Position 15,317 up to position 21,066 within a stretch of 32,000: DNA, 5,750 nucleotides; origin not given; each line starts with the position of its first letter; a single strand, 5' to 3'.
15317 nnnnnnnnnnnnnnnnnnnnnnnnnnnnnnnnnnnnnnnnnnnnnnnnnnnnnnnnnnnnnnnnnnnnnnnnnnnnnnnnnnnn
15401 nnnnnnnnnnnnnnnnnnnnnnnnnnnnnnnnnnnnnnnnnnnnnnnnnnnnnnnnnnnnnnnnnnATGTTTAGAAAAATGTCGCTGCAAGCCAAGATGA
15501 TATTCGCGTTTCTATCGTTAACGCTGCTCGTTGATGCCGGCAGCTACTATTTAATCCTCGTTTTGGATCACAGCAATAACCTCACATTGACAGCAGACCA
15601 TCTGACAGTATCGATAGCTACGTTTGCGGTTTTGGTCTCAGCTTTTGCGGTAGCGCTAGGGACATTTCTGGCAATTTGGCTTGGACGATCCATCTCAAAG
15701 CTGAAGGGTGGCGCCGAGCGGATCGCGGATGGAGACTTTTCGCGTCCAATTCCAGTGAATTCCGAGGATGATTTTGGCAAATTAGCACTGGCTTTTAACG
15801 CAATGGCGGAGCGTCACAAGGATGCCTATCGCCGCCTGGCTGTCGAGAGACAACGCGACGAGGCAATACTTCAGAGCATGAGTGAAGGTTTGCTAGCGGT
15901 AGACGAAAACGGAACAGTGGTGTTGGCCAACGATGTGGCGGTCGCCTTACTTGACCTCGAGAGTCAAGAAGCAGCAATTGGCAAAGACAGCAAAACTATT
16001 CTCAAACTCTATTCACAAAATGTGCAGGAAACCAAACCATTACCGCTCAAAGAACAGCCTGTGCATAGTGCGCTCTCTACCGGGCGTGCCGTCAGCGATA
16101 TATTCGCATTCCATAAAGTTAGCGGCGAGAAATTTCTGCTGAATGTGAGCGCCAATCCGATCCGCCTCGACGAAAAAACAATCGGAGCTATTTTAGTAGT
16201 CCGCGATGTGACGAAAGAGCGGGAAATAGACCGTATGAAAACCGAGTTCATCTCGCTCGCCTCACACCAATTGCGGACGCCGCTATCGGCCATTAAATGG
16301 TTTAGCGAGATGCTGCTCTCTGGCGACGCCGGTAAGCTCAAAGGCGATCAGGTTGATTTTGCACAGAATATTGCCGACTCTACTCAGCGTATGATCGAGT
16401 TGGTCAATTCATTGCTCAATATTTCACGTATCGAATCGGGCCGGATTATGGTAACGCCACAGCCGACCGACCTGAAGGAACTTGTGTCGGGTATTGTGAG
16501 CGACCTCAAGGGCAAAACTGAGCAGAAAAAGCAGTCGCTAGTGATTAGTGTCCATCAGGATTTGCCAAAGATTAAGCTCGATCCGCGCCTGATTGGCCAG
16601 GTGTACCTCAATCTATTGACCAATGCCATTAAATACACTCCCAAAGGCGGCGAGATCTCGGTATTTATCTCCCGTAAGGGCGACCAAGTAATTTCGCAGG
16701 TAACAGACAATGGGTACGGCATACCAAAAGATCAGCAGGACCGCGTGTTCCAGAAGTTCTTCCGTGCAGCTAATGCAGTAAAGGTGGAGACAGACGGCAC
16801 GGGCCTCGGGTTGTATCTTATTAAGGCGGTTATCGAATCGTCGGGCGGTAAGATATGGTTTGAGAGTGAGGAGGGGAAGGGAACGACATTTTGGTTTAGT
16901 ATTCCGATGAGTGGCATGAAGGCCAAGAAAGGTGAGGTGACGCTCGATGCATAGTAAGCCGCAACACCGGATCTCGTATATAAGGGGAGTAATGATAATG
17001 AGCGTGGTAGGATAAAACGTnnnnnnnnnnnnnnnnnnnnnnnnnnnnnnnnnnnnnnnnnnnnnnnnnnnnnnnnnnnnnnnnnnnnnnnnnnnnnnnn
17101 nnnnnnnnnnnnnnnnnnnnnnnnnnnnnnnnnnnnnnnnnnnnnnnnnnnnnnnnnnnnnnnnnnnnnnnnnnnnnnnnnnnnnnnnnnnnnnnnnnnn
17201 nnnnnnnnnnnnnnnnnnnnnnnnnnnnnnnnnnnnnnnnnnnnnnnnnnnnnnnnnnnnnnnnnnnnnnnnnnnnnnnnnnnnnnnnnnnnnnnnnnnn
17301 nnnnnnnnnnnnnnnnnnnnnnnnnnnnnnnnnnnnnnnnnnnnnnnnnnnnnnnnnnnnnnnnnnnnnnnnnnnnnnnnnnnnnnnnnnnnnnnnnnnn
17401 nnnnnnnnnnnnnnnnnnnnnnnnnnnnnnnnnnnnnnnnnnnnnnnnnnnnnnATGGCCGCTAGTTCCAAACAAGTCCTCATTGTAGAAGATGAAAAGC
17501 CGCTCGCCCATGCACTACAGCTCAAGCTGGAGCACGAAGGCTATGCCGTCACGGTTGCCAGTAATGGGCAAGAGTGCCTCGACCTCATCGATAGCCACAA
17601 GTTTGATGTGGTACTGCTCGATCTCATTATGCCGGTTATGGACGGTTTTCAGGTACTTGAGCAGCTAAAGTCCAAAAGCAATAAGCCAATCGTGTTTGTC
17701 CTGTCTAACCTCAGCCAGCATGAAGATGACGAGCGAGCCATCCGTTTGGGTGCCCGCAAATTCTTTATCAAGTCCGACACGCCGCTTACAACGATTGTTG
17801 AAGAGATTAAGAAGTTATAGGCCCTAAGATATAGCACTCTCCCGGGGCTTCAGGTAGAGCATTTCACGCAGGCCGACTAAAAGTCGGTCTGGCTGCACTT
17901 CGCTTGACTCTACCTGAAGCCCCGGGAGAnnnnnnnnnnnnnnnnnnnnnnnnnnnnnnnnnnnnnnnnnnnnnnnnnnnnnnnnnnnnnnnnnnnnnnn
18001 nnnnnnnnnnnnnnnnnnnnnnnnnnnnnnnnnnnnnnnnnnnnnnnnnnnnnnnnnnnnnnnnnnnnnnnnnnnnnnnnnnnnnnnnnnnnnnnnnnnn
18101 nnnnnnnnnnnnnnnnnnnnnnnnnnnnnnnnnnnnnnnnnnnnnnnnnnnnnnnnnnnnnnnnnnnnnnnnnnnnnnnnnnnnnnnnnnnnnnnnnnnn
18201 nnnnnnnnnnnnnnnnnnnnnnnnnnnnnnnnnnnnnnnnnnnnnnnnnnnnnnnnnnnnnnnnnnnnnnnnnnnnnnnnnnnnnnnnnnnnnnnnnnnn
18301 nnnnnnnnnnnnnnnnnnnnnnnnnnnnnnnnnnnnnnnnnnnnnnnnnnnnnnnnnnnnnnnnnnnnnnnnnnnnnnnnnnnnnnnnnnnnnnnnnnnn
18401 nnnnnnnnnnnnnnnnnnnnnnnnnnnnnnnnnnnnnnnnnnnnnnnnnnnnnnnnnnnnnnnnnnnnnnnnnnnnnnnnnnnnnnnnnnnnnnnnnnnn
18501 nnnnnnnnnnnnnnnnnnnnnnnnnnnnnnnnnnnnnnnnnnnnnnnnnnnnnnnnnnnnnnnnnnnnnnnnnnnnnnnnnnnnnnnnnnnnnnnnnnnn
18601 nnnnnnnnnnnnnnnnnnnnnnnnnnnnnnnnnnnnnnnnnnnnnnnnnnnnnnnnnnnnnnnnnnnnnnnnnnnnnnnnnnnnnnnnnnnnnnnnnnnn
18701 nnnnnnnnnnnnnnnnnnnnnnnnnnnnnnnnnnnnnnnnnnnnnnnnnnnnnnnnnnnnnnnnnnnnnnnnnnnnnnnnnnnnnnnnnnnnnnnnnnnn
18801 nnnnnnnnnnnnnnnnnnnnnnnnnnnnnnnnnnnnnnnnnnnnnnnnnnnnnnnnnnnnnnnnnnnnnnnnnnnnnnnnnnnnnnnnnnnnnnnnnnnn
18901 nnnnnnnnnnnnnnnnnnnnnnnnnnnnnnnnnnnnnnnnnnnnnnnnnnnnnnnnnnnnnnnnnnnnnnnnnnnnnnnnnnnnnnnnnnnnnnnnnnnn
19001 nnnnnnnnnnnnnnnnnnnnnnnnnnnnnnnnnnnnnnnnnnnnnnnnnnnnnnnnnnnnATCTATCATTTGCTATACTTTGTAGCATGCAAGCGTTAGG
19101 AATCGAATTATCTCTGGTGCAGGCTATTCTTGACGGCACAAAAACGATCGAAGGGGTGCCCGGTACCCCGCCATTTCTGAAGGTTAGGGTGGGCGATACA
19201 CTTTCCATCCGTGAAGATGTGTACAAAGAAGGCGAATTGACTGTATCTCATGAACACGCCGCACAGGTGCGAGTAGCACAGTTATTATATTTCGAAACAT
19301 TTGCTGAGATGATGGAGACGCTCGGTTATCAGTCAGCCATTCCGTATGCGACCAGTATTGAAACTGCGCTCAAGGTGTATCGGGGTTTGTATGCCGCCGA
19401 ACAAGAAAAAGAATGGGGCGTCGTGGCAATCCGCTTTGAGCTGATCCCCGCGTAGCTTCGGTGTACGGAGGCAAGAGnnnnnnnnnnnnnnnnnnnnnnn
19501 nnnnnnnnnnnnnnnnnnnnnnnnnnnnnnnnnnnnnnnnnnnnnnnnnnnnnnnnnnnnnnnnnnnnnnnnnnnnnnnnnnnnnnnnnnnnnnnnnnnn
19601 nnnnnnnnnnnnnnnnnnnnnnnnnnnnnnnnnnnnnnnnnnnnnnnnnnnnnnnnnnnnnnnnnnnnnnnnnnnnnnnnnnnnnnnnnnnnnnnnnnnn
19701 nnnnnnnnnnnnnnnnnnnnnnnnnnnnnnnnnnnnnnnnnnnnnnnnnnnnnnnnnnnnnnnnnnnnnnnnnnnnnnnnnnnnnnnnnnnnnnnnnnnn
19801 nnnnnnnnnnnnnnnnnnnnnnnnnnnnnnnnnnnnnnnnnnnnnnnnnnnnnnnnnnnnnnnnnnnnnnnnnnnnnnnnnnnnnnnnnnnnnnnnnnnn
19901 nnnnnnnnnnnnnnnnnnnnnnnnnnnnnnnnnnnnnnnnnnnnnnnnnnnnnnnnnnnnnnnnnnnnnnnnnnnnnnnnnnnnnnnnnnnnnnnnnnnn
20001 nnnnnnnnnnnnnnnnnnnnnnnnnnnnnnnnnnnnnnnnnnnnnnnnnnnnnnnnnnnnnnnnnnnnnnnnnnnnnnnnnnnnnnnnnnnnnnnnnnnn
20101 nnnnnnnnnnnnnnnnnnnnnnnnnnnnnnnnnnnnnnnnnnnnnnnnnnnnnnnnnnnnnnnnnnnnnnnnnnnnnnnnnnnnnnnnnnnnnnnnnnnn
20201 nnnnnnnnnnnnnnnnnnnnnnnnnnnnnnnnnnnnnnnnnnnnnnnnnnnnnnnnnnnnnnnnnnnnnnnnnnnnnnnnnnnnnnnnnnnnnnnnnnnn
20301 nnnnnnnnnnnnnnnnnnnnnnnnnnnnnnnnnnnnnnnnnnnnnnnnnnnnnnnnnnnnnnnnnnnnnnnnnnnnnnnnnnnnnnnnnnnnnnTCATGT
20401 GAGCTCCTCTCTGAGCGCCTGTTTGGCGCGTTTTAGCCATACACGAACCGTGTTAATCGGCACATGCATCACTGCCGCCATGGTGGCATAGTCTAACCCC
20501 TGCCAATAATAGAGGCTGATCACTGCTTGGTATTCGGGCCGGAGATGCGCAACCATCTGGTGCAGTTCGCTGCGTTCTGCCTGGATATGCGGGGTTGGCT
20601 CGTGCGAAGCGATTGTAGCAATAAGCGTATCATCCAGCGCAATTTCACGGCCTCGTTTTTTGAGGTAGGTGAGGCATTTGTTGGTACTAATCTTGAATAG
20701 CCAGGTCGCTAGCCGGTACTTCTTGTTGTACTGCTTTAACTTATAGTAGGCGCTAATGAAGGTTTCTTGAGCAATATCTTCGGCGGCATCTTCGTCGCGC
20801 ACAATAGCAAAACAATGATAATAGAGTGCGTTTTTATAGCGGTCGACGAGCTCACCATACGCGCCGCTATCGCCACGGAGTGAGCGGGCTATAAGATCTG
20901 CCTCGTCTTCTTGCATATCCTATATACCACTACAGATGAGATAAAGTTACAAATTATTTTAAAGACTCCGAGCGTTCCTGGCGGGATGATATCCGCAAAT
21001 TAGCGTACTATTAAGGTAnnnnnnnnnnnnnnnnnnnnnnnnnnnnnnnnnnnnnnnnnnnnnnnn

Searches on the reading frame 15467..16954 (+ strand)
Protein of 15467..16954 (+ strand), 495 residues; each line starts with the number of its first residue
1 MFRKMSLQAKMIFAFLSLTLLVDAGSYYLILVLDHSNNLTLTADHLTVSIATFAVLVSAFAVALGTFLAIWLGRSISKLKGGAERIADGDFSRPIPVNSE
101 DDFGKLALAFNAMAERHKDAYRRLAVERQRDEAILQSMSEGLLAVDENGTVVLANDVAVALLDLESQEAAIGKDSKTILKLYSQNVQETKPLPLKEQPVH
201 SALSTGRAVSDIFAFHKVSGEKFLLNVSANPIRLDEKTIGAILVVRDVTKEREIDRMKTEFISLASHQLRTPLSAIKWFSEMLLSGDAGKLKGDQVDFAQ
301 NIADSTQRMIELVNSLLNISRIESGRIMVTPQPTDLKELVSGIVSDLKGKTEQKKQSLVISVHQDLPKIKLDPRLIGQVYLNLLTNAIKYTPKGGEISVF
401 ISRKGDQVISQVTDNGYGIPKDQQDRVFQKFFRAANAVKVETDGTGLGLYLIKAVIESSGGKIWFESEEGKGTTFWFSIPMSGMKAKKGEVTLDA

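Call 42: search_protein_families(library=pfam, proteins=[window:15467-16954:+], max_evalue=0.001)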
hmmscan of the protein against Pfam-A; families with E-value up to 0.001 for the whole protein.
window:15467-16954:+ (495 aa): 7 families
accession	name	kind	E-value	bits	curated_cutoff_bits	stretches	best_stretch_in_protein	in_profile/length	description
PF02518.31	HATPase_c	-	5.6e-31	107.7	26.4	1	372-481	2-109/111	Histidine kinase-, DNA gyrase B-, and HSP90-like ATPase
PF00512.31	HisKA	-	2e-17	63.4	26.9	1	257-325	1-66/66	His Kinase A (phospho-acceptor) domain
PF00672.30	HAMP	-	1.5e-12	48.1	25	1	67-116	1-50/53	HAMP domain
PF13426.13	PAS_9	-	3.8e-09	37.2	27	1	141-250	3-103/103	PAS domain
PF00989.32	PAS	-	5.9e-08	33.1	22.6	1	130-248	2-113/113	PAS fold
PF08448.16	PAS_4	-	1e-06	29.4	23.1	1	136-253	2-110/110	PAS fold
PF12860.13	PAS_7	-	0.0001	22.8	27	1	135-254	1-113/115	PAS fold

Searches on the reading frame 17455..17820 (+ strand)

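Call 86: search_protein_families(library=pfam, proteins=[window:17455-17820:+], max_evalue=0.001)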
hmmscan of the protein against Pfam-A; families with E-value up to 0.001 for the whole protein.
window:17455-17820:+ (121 aa): 1 family
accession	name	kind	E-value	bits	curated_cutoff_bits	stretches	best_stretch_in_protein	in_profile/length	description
PF00072.30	Response_reg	-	1.5e-24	86.7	30.2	1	8-107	1-100/111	Response regulator receiver domain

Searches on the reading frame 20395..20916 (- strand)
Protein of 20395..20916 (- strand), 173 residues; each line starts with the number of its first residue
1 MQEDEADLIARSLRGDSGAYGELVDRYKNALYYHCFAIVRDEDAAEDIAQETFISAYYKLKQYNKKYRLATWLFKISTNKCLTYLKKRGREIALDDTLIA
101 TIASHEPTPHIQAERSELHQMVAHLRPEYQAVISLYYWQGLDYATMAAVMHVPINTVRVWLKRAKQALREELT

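Call 86: search_protein_families(library=pfam, proteins=[window:20395-20916:-], max_evalue=0.001)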
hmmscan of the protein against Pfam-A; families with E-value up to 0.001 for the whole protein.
window:20395-20916:- (173 aa): 3 families
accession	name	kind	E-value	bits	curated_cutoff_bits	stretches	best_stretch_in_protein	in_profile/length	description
PF04542.20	Sigma70_r2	-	5.4e-16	58.6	24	1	23-90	1-70/71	Sigma-70 region 2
PF08281.18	Sigma70_r4_2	-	1e-14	54.3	25.7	1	117-168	3-54/54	Sigma-70, region 4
PF04545.22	Sigma70_r4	-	2.3e-06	27.5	24.1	1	123-170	3-50/50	Sigma-70, region 4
